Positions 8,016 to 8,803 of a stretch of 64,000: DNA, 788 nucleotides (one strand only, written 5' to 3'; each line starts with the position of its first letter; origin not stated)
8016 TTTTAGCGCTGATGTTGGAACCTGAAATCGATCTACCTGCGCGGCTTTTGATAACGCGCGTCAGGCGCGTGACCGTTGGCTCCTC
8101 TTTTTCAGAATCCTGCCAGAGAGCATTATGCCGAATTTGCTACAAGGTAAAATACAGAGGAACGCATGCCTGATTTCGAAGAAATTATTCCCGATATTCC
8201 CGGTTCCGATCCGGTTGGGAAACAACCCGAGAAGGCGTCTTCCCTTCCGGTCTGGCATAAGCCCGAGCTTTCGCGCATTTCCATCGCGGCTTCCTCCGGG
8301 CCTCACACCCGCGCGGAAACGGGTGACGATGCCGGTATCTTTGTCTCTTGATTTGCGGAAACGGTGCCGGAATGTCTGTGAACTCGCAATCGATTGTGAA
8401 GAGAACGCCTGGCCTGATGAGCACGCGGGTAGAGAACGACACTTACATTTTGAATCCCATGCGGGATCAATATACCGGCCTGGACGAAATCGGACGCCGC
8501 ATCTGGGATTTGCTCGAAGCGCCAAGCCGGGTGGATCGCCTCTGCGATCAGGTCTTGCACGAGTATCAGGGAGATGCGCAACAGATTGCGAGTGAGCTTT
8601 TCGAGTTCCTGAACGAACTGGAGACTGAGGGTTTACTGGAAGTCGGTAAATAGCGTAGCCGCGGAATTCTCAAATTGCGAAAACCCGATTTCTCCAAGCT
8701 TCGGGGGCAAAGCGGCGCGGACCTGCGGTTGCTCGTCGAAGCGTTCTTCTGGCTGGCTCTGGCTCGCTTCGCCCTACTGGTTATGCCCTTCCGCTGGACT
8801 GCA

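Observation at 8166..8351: Candidate precursor peptide with a lasso-like leader motif, ring-compatible Glu and C-terminal Ser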

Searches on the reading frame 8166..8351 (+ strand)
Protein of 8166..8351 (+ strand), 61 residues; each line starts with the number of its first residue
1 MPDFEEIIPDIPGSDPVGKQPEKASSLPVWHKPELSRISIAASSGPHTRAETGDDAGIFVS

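Call 4: search_protein_families(library=pfam, proteins=[window:8166-8351:+], max_evalue=0.01)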
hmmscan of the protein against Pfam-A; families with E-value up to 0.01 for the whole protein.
window:8166-8351:+ (61 aa): 0 families

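Call 5: search_protein_families(library=ncbifam, proteins=[window:8166-8351:+], max_evalue=0.01)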
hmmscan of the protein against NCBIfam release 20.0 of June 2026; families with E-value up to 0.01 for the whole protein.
window:8166-8351:+ (61 aa): 0 families

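Call 10: find_homologous_proteins(query=window:8166-8348:+, max_evalue=10)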
Query seq(61 aa) (61 aa): 2 proteins with E <= 10 among 2 candidates.
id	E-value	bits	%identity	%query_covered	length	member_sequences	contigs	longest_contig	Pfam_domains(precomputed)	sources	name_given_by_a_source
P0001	4.0e-33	129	100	100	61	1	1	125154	-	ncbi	-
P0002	2.6e-22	95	85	87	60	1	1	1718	-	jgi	jgi:hypothetical protein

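Call 12: find_encoding_contigs(protein=P0002, flank=10000)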
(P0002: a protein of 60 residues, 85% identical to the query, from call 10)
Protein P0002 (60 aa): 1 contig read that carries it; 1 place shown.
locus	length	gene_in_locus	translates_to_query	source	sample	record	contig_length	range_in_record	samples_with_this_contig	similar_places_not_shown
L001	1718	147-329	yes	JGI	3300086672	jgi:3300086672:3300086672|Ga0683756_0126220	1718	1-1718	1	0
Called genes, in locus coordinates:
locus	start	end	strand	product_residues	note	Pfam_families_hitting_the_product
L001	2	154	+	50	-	?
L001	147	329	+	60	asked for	-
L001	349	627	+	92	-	PF05402:PqqD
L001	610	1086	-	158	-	-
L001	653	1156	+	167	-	PF13471:Transglut_core3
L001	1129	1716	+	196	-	?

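Call 13: find_encoding_contigs(protein=P0001, flank=10000, max_places=3)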
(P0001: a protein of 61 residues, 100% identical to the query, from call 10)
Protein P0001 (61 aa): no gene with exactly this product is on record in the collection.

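Call 31: find_homologous_proteins(query=A2, max_evalue=10)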
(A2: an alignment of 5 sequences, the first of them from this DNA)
Query A2 (5 sequences) (61 aa, profile of the alignment): 19 proteins with E <= 10 among 109 candidates.
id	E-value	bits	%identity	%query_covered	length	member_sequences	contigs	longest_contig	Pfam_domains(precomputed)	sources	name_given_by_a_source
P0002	8.8e-28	114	85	87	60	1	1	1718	-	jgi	jgi:hypothetical protein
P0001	1.6e-27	113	100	100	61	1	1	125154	-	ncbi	-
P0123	1.3e-25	107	79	87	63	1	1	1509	-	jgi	jgi:hypothetical protein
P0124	2.5e-25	106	81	87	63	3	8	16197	-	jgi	jgi:hypothetical protein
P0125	1.0e-20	91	41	59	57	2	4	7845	-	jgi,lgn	-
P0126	1.4e-15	75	51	90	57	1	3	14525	-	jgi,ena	-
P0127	3.5e-12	64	48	100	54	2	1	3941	-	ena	-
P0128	9.6e-12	62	51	80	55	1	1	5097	-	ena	-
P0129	9.8e-12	62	37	62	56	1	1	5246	-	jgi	jgi:hypothetical protein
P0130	1.4e-11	62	49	84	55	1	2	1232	-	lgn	-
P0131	2.9e-10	58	52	49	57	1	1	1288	-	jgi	jgi:hypothetical protein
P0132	9.2e-10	56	48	49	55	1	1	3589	-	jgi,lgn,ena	-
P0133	9.5e-9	53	59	43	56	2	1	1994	-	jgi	-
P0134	4.5e-7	47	37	67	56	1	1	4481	-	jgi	jgi:hypothetical protein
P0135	2.1e-6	45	48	41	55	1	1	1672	-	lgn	-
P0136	2.0e-5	42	44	48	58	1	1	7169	-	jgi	jgi:hypothetical protein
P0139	1.0e-4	40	41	49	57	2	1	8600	-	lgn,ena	-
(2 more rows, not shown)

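Call 33: find_encoding_contigs(protein=P0124, flank=10000, max_places=4)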
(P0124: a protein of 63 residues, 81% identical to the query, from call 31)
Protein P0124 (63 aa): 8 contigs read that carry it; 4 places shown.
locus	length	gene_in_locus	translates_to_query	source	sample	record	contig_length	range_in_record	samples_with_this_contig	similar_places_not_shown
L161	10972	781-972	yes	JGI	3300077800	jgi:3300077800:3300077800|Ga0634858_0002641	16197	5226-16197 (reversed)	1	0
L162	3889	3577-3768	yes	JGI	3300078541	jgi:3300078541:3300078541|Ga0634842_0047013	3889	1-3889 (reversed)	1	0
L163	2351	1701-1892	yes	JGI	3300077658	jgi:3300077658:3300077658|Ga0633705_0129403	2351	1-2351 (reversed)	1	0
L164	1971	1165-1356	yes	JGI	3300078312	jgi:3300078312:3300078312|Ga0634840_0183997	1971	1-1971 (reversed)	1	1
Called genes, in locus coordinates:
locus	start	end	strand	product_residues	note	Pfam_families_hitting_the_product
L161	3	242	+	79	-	?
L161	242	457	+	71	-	PF13560:HTH_31, PF12844:HTH_19, PF13413:HTH_25 (faint), PF13443:HTH_26, PF01381:HTH_3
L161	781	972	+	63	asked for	-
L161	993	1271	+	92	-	PF05402:PqqD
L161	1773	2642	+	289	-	PF27840:ScmC, PF07475:Hpr_kinase_C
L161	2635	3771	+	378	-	PF13621:Cupin_8 (faint), PF08007:JmjC_2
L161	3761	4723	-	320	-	-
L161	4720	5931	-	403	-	PF14907:NTP_transf_5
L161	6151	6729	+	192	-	-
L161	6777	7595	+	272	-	PF13369:Transglut_core2, PF13371:TPR_9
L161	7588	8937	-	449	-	PF13566:DUF4130, PF03167:UDG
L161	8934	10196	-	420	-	PF04055:Radical_SAM (faint)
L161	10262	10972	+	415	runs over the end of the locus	PF12704:MacB_PCD, PF02687:FtsX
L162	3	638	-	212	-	?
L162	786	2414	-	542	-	PF00890:FAD_binding_2 (weak), PF01266:DAO (weak), PF01593:Amino_oxidase (weak), PF07992:Pyr_redox_2 (faint), PF12831:FAD_oxidored (faint), PF13450:NAD_binding_8, PF01593:Amino_oxidase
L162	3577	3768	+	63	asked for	-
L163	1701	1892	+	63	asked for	-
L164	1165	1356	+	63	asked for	-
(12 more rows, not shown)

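Call 34: find_encoding_contigs(protein=P0126, flank=10000, max_places=3)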
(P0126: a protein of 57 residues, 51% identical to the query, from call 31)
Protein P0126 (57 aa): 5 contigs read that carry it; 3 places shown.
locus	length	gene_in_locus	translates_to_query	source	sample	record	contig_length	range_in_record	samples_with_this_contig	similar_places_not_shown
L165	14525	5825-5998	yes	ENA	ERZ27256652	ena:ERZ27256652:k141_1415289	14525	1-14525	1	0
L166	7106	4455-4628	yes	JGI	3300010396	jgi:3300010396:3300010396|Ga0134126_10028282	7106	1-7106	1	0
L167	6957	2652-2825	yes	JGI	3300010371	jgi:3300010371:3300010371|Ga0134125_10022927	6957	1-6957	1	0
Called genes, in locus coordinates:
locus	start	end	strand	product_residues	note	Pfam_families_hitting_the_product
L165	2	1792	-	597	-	?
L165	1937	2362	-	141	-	PF00011:HSP20, PF17886:ArsA_HSP20 (weak)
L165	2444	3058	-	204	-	-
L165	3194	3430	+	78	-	-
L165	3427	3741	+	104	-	PF13470:PIN_3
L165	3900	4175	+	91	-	-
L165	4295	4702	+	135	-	-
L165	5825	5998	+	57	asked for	-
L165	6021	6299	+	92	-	PF05402:PqqD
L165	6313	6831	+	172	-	PF13471:Transglut_core3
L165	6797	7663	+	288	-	PF27840:ScmC, PF07475:Hpr_kinase_C (weak)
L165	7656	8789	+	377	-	PF13621:Cupin_8 (faint), PF08007:JmjC_2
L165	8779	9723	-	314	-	PF13469:Sulfotransfer_3 (faint)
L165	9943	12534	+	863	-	PF13620:CarboxypepD_reg, PF13715:CarbopepD_reg_2 (weak), PF00593:TonB_dep_Rec_b-barrel (faint), PF25183:OMP_b-brl_4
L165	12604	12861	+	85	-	-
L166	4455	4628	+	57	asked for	-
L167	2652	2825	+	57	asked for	-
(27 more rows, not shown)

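Call 35: find_encoding_contigs(protein=P0128, flank=10000, max_places=2)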
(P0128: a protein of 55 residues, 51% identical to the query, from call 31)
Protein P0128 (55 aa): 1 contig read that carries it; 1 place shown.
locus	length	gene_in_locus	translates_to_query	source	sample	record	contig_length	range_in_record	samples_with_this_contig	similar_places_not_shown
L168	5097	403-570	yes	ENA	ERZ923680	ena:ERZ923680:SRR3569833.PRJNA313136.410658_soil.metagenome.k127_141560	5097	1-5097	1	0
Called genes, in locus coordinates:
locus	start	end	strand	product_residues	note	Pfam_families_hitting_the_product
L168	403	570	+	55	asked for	-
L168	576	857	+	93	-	PF05402:PqqD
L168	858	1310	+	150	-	PF13471:Transglut_core3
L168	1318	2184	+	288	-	PF27840:ScmC (weak), PF01293:PEPCK_ATP (weak)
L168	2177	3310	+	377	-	PF13621:Cupin_8 (faint), PF08007:JmjC_2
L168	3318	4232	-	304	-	PF13469:Sulfotransfer_3 (faint)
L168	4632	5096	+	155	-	?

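Call 51: find_encoding_contigs(protein=P0139, flank=10000, max_places=2)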
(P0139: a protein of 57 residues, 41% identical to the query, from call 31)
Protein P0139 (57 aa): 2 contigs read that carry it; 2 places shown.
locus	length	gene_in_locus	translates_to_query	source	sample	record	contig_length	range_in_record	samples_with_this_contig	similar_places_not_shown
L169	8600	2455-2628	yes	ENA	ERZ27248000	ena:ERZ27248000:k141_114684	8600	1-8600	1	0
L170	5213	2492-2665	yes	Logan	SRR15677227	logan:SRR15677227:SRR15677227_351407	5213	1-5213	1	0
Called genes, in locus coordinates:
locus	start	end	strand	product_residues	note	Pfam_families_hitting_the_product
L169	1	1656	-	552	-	?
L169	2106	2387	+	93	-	PF05402:PqqD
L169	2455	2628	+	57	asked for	-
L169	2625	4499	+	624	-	PF13522:GATase_6, PF13537:GATase_7, PF00733:Asn_synthase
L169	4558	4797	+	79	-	PF05402:PqqD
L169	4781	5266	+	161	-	PF13471:Transglut_core3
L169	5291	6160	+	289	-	PF07475:Hpr_kinase_C (weak), PF27840:ScmC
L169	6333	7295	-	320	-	PF07589:PEP_exosort_dom (weak)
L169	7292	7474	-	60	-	-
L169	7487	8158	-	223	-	PF13640:2OG-FeII_Oxy_3 (weak)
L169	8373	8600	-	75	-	?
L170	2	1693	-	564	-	?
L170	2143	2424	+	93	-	PF05402:PqqD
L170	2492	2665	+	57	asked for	-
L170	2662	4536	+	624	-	PF13522:GATase_6, PF13537:GATase_7, PF00733:Asn_synthase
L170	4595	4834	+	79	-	PF05402:PqqD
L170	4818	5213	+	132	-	?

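Call 52: find_encoding_contigs(protein=P0136, flank=10000, max_places=2)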
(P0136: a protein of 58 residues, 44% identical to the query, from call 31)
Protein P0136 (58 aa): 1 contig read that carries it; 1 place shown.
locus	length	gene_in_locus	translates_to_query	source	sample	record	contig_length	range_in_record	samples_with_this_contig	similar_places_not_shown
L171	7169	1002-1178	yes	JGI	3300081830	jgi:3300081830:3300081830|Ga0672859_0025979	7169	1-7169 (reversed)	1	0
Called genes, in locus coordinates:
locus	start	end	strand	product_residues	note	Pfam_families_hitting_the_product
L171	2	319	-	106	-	?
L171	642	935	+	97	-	PF05402:PqqD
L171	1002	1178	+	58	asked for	-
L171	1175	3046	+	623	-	PF13522:GATase_6, PF13537:GATase_7, PF00733:Asn_synthase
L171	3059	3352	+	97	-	PF05402:PqqD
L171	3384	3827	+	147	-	PF13471:Transglut_core3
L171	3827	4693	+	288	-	PF27840:ScmC, PF07475:Hpr_kinase_C (weak)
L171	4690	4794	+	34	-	-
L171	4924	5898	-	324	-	PF07589:PEP_exosort_dom (weak)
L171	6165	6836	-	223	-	PF13640:2OG-FeII_Oxy_3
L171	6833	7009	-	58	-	-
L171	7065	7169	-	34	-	?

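Call 53: find_encoding_contigs(protein=P0129, flank=10000, max_places=2)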
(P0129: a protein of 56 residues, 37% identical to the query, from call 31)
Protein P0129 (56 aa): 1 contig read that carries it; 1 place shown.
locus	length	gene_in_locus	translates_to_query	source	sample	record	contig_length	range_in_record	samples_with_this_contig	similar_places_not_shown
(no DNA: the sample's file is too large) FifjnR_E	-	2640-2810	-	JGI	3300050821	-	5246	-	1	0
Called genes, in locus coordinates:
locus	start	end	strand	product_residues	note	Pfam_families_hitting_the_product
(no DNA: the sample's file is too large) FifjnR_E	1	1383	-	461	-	?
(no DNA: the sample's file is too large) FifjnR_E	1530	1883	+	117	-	-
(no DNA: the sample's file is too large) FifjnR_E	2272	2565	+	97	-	PF05402:PqqD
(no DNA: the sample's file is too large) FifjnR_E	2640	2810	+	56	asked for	-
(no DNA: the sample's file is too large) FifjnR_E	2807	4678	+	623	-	PF13522:GATase_6, PF13537:GATase_7, PF00733:Asn_synthase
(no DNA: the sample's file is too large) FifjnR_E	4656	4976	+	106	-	PF05402:PqqD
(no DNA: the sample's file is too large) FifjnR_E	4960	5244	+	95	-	?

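Call 54: list_cluster_members(proteins=[P0001, P0003])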
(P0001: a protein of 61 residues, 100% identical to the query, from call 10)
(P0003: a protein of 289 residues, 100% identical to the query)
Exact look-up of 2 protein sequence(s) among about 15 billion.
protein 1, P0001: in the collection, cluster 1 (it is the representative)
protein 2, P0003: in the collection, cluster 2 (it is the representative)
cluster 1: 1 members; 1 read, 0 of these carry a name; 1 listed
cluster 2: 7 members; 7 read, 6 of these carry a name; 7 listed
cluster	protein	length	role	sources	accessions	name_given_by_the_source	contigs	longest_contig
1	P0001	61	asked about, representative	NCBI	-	-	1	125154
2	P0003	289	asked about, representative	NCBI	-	-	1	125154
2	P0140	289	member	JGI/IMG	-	hypothetical protein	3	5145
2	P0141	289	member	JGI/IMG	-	hypothetical protein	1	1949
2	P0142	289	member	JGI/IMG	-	hypothetical protein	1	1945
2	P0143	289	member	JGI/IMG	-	hypothetical protein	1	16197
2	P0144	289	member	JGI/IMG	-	hypothetical protein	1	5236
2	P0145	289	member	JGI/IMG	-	hypothetical protein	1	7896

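Call 76: search_protein_families(library=ncbifam, proteins=[L169:2106-2387:+], max_evalue=0.001)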
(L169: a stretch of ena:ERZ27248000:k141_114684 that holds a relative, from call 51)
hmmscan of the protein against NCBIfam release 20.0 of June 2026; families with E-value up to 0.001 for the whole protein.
L169:2106-2387:+ (93 aa): 5 families
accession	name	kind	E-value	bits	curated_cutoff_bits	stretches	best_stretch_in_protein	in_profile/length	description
NF033530.1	lasso_PqqD_Strm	exception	9.7e-15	54.6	70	1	10-84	3-77/78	lasso peptide biosynthesis PqqD family chaperone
NF033536.1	lasso_PqqD_Bac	exception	1.5e-12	47.4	80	1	9-86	10-87/88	lasso peptide biosynthesis PqqD family chaperone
TIGR04248.1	SCM_PqqD_rel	equivalog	6.5e-05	23.1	100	1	11-81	7-77/84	SynChlorMet cassette protein ScmD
NF050069.2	PqqD_rel_WgkC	exception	0.00039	20.3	110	1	12-80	13-81/103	PqqD family peptide maturation chaperone WgkC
TIGR03859.1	PQQ_PqqD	equivalog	0.00079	19.3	46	1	16-85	14-80/81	pyrroloquinoline quinone biosynthesis peptide chaperone PqqD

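Call 85: search_protein_representatives(alignment_id=A4)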
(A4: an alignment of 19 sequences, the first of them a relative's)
Query: 19 sequences, 57 profile positions. Proteins with E-value up to 0.001 (for the whole library): 30; up to 1e-10: 6; up to 1e-30: 0. The best 30 are listed.
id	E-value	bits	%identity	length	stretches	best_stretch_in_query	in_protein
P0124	1.9e-18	82.2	-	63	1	1-52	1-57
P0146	4.1e-17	77.9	-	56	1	1-54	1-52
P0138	2.9e-16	75.2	-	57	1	1-54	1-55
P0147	1.1e-14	70.1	-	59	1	1-54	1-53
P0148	3.3e-14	68.6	-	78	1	3-54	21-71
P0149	3.3e-11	59.0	-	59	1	1-57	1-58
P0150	1.5e-10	56.8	-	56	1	1-55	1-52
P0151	2.9e-10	56.0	-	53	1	1-57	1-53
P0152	4.8e-10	55.3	-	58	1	5-57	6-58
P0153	3.0e-09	52.7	-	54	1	5-56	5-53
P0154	1.4e-08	50.6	-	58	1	1-44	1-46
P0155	3.4e-08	49.3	-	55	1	1-52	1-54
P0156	1.1e-07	47.7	-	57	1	1-53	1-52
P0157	1.2e-07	47.6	-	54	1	6-52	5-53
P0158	7.5e-07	45.0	-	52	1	1-46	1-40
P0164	2.5e-06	43.4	-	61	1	1-43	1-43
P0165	3.4e-06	43.0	-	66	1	2-47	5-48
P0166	1.0e-05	41.4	-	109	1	6-46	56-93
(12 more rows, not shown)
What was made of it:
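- Checked: The exact peptide is a called protein in an NCBI assembly (P0001, 125-kb contig), and relatives were called in JGI, ENA and Logan assemblies (calls 10, 31, 85).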

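Call 88: find_encoding_contigs(protein=P0164, flank=10000, max_places=2)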
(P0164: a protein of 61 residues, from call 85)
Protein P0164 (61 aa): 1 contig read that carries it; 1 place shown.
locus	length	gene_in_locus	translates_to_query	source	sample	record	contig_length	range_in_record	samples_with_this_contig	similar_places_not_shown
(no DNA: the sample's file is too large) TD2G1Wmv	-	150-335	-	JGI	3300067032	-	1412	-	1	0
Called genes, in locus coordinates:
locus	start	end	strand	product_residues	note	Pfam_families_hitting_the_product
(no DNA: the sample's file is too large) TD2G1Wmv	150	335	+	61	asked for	-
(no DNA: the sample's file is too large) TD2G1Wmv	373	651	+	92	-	PF05402:PqqD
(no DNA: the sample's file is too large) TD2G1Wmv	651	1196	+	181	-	PF13471:Transglut_core3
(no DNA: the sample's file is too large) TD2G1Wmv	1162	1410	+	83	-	?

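Call 89: find_encoding_contigs(protein=P0165, flank=10000, max_places=2)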
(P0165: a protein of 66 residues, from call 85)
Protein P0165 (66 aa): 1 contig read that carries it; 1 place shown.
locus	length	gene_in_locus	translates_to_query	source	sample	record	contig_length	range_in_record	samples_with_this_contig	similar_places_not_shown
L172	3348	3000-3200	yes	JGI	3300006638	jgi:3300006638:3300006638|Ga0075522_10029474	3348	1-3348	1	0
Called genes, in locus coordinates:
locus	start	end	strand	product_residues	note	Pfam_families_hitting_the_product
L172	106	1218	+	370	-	PF00753:Lactamase_B (weak)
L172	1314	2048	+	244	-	-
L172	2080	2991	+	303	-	-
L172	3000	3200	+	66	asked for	-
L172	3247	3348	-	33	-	?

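Call 90: find_encoding_contigs(protein=P0155, flank=10000, max_places=2)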
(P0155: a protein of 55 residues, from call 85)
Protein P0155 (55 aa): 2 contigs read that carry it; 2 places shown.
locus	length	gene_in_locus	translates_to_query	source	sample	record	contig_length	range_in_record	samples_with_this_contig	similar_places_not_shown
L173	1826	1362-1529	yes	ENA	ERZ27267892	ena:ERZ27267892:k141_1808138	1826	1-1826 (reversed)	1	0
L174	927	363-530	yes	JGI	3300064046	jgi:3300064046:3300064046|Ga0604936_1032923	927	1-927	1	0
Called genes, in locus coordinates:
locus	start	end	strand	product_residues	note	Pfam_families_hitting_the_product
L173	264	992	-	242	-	PF13545:HTH_Crp_2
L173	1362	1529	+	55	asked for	-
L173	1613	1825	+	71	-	?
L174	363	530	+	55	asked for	-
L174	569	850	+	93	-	PF05402:PqqD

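Call 91: find_encoding_contigs(protein=P0166, flank=10000, max_places=2)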
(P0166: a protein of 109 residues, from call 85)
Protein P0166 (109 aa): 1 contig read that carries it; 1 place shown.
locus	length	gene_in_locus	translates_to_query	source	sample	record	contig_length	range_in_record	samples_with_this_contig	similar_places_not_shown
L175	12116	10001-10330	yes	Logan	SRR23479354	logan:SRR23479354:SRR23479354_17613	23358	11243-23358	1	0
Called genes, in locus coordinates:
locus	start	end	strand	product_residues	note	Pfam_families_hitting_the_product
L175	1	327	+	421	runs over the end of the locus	PF04932:Wzy_C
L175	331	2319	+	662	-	PF13439:Glyco_transf_4 (weak), PF13579:Glyco_trans_4_4 (weak), PF00534:Glycos_transf_1, PF13692:Glyco_trans_1_4, PF00535:Glycos_transf_2, PF13641:Glyco_tranf_2_3 (weak)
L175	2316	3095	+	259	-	PF01522:Polysacc_deac_1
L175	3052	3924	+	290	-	PF13649:Methyltransf_25 (weak)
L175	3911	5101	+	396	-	PF13439:Glyco_transf_4, PF13579:Glyco_trans_4_4 (weak), PF20706:GT4-conflict (weak), PF00534:Glycos_transf_1, PF13692:Glyco_trans_1_4, PF13524:Glyco_trans_1_2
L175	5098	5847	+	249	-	PF03808:Glyco_tran_WecG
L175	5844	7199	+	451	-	PF02397:Bac_transf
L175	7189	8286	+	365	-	PF14907:NTP_transf_5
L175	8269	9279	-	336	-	-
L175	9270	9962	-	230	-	-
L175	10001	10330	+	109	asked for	-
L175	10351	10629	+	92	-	PF05402:PqqD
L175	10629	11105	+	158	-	PF13471:Transglut_core3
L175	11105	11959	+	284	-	PF27840:ScmC, PF01293:PEPCK_ATP (faint), PF07475:Hpr_kinase_C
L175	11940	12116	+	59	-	?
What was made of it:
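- The same cassette sits in unrelated genomic contexts (calls 33-35, 91). The cassette occurs in several unrelated genomic neighbourhoods, which suggests transfer and retention (calls 33-35, 91).
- Tried and rejected: I compensated with exact-protein look-ups (calls 33-35, 51-53, 88-91) and the exhaustive profile search (call 85).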

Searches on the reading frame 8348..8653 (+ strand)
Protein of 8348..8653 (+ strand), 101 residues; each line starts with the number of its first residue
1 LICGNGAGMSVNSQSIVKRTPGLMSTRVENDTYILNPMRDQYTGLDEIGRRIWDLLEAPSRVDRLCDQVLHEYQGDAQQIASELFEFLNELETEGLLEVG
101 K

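Call 4: search_protein_families(library=pfam, proteins=[window:8348-8653:+], max_evalue=0.01)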
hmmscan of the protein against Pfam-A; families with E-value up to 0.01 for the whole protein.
window:8348-8653:+ (101 aa): 1 family
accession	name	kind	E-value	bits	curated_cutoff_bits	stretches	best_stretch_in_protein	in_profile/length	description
PF05402.18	PqqD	-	8.5e-14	52.1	23.4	1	34-97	4-67/67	Coenzyme PQQ synthesis protein D (PqqD)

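Call 5: search_protein_families(library=ncbifam, proteins=[window:8348-8653:+], max_evalue=0.01)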
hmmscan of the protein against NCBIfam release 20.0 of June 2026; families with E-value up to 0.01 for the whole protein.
window:8348-8653:+ (101 aa): 5 families
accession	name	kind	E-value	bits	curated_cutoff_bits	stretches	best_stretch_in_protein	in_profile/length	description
NF033536.1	lasso_PqqD_Bac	exception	2.1e-13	50.2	80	1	14-99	3-88/88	lasso peptide biosynthesis PqqD family chaperone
NF050069.2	PqqD_rel_WgkC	exception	0.0002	21.3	110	1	24-92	13-81/103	PqqD family peptide maturation chaperone WgkC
TIGR03859.1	PQQ_PqqD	equivalog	0.00074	19.4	46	1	41-97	25-80/81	pyrroloquinoline quinone biosynthesis peptide chaperone PqqD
NF033530.1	lasso_PqqD_Strm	exception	0.0016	18.6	70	1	21-96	2-77/78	lasso peptide biosynthesis PqqD family chaperone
TIGR04302.1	geo_PqqD_fam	equivalog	0.0077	16.7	100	1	44-97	48-100/102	GeoRSP system PqqD family peptide chaperone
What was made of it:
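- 8372..8653 (+): B1 / PqqD-family RiPP recognition element, 93 aa (an upstream in-frame TTG at 8348 overlaps the peptide stop). Best NCBIfam hit is lasso_PqqD_Bac (calls 4, 5).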
